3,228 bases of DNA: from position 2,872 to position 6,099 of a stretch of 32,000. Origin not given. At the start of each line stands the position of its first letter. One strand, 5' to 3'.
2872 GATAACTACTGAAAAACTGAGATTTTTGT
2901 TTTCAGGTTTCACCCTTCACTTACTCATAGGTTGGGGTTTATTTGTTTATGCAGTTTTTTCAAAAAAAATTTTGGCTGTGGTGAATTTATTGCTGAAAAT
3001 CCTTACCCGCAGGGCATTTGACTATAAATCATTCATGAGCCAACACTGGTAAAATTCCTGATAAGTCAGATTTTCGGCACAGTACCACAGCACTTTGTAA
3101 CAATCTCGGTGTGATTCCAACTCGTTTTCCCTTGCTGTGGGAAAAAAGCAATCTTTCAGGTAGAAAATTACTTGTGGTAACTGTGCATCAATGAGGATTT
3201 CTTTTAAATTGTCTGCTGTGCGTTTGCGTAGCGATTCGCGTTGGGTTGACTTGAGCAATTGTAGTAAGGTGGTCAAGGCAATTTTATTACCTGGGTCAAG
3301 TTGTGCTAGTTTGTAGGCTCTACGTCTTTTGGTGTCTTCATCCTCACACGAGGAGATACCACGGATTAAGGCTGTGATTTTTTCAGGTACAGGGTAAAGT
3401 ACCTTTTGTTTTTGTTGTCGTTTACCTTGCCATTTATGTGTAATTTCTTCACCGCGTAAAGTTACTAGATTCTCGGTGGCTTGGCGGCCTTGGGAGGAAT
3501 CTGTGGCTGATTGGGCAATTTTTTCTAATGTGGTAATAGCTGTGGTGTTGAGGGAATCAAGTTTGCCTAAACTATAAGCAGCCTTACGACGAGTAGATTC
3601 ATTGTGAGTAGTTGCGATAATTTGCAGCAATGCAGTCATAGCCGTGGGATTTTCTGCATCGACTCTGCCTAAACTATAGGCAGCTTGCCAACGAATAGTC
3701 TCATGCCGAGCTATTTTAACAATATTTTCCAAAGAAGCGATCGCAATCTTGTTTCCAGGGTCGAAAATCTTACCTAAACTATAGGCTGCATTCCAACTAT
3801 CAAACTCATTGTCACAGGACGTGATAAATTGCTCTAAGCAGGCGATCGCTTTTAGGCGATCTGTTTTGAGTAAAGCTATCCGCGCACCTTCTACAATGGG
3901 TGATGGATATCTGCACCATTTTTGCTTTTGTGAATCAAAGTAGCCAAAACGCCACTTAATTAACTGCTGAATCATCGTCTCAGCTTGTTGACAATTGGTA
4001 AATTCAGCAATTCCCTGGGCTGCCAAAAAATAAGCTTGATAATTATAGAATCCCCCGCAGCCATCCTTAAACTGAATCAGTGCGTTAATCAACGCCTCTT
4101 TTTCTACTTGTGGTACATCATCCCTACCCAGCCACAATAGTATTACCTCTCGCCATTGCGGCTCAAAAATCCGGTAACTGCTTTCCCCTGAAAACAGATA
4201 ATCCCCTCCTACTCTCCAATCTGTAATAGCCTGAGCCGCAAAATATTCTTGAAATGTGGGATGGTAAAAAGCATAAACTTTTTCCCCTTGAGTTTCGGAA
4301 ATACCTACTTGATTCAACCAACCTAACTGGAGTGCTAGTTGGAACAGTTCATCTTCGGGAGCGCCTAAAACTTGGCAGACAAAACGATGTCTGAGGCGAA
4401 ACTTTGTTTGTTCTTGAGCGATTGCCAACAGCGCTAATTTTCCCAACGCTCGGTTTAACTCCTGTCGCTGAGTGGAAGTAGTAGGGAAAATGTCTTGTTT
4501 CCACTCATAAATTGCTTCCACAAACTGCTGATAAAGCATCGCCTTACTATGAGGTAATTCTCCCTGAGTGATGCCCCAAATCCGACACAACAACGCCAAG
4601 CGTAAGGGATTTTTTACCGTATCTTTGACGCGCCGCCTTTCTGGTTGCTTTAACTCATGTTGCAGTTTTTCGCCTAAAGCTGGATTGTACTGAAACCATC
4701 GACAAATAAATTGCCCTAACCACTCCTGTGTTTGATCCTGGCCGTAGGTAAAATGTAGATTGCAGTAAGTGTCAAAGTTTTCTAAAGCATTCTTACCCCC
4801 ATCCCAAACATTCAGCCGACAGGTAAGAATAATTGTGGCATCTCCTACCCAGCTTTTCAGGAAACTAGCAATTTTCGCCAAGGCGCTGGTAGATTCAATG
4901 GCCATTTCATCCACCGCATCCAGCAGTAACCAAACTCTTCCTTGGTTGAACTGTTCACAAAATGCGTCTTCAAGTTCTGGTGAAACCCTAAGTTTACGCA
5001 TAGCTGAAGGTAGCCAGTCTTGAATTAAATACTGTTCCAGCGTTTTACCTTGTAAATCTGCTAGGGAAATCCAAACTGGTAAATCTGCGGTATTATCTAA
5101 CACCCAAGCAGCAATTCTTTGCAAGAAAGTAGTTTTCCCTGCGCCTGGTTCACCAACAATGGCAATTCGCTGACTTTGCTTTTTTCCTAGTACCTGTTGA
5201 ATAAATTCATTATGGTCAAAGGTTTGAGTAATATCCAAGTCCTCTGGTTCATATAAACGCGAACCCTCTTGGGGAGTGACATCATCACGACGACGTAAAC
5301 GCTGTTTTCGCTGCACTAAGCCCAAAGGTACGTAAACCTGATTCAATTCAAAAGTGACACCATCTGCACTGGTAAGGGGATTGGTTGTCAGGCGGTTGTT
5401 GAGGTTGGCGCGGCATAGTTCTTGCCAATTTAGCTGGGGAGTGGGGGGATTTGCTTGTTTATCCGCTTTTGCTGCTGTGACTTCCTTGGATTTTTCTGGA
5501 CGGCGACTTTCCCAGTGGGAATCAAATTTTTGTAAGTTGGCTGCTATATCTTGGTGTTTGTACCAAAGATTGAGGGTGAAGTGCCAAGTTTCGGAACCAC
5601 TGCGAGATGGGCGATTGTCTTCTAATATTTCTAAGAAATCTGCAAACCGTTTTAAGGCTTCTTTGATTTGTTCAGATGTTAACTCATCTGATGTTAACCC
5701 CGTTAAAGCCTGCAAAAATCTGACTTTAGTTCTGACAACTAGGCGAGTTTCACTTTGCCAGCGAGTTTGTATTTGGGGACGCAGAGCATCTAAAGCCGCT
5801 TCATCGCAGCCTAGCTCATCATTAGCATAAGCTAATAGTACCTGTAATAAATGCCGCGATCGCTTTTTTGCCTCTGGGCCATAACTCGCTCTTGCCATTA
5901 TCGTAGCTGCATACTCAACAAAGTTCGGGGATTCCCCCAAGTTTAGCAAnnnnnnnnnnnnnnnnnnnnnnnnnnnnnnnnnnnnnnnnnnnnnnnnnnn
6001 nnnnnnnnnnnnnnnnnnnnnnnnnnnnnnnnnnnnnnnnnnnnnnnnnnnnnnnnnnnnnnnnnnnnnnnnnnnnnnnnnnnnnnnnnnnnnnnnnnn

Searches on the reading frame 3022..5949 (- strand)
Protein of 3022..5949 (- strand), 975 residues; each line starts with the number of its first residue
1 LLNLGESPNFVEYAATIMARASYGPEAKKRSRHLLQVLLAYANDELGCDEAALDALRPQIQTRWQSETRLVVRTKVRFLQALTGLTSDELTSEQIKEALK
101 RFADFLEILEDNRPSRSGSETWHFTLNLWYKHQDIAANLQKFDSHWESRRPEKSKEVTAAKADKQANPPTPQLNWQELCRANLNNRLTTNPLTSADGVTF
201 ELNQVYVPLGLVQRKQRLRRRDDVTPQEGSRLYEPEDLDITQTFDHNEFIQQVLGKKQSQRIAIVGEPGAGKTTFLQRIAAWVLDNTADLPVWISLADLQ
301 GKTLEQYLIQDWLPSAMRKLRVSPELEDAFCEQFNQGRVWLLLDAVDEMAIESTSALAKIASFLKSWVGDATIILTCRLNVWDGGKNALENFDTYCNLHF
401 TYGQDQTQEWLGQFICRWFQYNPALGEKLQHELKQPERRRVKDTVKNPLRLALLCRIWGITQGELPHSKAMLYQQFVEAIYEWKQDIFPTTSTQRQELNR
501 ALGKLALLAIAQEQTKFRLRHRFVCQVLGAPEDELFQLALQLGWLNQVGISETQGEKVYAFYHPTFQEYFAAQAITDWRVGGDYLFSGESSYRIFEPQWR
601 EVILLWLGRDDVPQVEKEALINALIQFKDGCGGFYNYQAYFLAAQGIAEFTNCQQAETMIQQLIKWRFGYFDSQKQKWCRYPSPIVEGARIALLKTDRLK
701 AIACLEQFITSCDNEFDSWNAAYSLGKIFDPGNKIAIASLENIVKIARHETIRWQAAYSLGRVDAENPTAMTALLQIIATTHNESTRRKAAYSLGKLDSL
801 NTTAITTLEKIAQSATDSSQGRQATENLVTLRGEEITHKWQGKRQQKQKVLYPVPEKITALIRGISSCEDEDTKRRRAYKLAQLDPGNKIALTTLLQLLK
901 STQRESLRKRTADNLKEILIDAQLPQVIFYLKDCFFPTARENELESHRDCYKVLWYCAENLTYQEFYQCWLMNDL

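Call 54: search_protein_families(library=pfam, proteins=[window:3022-5949:-], max_evalue=0.00001)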
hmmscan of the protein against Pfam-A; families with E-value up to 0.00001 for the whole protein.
window:3022-5949:- (975 aa): 7 families
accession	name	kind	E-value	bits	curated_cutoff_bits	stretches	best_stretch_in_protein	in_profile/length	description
PF19959.4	EAD4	-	5.6e-41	140.4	27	1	24-147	1-122/123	Effector-associated domain 4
PF13646.12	HEAT_2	-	4.7e-12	46.5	27.7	1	747-826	11-85/88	HEAT repeats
PF22730.1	NCC-H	-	1.6e-11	44.1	27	1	945-970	3-28/29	NACHT C-terminal Cysteine and Histidine-containing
PF05729.18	NACHT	-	3.2e-09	37.3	26.7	1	261-382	2-133/167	NACHT domain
PF20720.3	nSTAND3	-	2.2e-06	27.9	27.2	0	257-395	15-128/155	Novel STAND NTPase 3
PF25199.1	nSTAND_NTPase5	-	2.8e-06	27.7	34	0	252-385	34-140/145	Novel STAND NTPase 5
PF00931.28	NB-ARC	-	5.3e-06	26.3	23.5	0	248-379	6-137/248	NB-ARC domain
